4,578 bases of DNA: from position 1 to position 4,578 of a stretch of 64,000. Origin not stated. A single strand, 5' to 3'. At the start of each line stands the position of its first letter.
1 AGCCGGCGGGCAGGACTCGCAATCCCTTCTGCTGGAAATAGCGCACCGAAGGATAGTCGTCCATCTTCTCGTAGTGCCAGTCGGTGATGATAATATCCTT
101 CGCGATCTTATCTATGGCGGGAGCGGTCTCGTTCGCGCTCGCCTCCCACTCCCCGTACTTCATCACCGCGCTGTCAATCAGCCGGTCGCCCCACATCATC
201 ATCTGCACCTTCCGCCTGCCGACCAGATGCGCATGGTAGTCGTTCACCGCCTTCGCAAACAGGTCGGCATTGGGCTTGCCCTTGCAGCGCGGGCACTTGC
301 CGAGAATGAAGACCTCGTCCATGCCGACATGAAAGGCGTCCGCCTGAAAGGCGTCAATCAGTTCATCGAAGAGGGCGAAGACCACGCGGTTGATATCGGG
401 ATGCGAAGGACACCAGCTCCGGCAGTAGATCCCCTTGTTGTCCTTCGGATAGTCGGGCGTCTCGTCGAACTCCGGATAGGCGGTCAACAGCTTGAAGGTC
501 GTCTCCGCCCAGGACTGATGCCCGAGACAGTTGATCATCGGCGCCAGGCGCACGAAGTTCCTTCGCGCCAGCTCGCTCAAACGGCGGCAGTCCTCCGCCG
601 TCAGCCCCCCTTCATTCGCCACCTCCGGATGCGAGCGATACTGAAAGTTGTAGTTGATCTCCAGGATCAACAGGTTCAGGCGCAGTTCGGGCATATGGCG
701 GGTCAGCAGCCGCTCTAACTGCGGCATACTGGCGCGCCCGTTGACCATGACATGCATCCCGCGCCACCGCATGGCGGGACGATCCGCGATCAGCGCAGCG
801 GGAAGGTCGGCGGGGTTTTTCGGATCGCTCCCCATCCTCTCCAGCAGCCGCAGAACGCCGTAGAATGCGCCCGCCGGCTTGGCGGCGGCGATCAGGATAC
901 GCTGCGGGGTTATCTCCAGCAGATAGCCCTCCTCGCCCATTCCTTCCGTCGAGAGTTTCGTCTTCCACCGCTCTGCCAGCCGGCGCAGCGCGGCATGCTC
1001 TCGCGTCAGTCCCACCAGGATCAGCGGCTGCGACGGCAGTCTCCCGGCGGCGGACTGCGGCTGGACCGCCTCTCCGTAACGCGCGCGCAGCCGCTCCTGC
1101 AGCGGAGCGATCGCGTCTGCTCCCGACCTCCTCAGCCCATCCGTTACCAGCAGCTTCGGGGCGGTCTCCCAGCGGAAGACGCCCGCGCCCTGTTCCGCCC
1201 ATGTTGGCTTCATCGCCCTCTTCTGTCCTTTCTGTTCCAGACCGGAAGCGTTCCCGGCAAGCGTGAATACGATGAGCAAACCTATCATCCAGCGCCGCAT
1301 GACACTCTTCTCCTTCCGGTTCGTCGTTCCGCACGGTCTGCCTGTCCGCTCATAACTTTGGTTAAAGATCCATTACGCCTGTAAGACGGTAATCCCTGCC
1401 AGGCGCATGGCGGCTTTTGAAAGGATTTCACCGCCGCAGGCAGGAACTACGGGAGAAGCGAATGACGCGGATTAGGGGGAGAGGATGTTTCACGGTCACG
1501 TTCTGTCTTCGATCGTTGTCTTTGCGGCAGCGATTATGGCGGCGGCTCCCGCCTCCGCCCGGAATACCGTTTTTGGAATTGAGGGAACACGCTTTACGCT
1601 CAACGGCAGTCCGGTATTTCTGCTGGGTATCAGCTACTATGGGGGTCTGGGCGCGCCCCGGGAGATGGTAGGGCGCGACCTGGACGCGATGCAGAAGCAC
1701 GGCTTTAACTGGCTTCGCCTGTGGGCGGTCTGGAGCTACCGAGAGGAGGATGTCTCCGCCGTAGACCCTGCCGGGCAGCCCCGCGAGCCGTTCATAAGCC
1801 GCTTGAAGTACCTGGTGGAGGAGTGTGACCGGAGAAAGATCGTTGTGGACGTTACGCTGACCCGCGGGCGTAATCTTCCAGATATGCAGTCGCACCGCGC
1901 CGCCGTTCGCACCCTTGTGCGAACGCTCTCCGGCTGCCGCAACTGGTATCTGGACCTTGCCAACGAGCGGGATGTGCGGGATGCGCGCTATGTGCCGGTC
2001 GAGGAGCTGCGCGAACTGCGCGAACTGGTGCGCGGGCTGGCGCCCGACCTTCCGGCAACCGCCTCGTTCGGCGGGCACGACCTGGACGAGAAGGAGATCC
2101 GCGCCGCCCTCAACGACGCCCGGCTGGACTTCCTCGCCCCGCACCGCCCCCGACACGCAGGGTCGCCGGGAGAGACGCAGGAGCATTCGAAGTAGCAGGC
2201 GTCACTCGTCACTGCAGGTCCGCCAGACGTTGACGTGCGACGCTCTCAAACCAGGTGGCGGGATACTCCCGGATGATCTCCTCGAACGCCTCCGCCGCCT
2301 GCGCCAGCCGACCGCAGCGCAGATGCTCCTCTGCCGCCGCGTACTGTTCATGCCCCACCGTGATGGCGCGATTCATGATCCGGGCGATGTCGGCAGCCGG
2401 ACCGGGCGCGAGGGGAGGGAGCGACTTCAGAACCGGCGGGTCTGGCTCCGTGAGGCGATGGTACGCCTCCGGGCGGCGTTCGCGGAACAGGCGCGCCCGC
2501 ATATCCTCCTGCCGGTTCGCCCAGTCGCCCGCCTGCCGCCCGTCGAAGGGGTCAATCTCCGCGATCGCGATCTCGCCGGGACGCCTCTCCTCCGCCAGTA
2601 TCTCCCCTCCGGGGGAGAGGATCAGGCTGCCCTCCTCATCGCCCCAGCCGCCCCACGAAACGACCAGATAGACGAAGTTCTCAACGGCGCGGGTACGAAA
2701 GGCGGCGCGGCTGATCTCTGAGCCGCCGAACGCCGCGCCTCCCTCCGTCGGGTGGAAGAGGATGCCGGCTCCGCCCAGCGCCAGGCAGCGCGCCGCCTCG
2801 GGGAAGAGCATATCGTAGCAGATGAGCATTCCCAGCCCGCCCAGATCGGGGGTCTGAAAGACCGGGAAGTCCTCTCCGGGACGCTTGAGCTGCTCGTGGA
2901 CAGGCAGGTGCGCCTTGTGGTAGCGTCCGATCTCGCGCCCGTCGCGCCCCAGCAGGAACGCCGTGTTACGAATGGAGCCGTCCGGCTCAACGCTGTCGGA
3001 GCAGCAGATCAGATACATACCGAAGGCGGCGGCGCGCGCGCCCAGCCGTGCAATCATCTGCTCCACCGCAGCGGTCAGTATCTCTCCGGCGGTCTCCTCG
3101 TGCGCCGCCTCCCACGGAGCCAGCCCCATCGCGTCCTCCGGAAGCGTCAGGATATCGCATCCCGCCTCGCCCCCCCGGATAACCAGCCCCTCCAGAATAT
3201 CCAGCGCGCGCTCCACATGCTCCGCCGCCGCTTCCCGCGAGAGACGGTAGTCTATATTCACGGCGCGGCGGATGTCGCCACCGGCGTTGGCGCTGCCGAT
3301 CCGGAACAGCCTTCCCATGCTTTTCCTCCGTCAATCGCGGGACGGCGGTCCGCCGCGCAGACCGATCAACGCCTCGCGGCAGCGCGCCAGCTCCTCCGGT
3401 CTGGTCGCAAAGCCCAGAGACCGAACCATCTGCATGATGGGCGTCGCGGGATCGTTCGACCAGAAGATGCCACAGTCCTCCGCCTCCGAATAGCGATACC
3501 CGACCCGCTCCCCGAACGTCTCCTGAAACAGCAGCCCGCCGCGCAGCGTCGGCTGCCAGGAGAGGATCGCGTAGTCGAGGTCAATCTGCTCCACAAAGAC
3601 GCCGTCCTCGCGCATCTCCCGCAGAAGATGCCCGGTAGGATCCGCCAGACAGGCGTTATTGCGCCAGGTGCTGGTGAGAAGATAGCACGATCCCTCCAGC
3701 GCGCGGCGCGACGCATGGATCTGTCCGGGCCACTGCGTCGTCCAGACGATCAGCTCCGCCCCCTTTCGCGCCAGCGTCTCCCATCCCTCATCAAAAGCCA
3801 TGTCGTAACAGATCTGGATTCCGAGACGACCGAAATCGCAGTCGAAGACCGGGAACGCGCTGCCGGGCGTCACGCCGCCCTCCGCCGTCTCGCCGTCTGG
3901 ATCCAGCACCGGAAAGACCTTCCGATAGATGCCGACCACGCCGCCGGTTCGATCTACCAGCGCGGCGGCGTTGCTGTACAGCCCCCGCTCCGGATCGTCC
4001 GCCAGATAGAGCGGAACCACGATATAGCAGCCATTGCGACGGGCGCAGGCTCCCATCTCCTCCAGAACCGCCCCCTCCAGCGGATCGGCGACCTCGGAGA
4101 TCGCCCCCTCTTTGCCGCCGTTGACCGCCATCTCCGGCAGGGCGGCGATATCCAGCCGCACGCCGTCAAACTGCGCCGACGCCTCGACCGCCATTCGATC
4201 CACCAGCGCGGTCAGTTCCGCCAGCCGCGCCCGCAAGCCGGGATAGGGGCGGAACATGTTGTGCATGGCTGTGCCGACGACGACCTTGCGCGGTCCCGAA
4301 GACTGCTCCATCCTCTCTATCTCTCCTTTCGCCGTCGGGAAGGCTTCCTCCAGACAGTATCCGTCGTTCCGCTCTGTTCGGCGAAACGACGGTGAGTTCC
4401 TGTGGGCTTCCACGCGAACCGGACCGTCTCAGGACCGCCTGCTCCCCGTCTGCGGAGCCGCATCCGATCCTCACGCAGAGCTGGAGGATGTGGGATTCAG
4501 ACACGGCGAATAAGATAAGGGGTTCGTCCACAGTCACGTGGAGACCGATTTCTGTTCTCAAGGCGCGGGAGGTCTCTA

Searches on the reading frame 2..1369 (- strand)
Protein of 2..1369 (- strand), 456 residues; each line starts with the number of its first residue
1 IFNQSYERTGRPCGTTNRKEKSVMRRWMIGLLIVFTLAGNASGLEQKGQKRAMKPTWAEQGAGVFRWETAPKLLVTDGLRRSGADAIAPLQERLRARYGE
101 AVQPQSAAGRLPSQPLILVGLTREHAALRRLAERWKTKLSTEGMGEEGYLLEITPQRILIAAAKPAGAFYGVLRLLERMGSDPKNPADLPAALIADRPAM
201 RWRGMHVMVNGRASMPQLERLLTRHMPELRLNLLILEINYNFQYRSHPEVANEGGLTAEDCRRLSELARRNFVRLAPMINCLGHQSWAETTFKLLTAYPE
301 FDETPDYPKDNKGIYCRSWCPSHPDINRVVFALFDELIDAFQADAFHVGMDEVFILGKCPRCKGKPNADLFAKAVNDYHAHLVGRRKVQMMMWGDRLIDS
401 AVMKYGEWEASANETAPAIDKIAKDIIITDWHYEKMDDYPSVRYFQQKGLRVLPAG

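Call 54: search_protein_families(library=pfam, proteins=[window:2-1369:-], max_evalue=0.0001)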
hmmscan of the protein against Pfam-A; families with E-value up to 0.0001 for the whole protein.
window:2-1369:- (456 aa): 2 families
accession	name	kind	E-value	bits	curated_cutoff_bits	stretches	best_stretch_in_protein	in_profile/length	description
PF00728.28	Glyco_hydro_20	-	2.1e-09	37.6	22.3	1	250-433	69-241/348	Glycosyl hydrolase family 20, catalytic domain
PF02838.20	Glyco_hydro_20b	-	2e-07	32.2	26.1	1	58-196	11-123/124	Glycosyl hydrolase family 20, domain 2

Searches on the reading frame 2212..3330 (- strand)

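Call 54: search_protein_families(library=pfam, proteins=[window:2212-3330:-], max_evalue=0.0001)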
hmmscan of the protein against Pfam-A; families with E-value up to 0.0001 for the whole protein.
window:2212-3330:- (373 aa): 1 family
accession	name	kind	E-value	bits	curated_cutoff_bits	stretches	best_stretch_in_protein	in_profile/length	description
PF00795.27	CN_hydrolase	-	5.8e-25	88.5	23.2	1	53-261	28-248/256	Carbon-nitrogen hydrolase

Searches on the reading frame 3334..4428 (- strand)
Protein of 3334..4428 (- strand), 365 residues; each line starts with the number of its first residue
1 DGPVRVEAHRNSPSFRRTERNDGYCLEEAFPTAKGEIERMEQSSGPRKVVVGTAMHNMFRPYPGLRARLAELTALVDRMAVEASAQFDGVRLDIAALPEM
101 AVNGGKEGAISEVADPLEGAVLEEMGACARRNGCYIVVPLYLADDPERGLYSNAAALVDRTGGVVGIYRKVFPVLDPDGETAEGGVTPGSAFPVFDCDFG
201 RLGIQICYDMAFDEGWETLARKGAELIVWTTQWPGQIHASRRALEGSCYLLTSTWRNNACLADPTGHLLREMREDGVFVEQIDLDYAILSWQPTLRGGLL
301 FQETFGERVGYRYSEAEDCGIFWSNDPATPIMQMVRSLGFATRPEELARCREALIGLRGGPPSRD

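Call 54: search_protein_families(library=pfam, proteins=[window:3334-4428:-], max_evalue=0.0001)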
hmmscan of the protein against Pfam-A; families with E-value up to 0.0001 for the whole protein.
window:3334-4428:- (365 aa): 1 family
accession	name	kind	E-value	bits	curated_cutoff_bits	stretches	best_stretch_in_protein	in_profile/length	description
PF00795.27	CN_hydrolase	-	1.1e-28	100.7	23.2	1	70-286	15-250/256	Carbon-nitrogen hydrolase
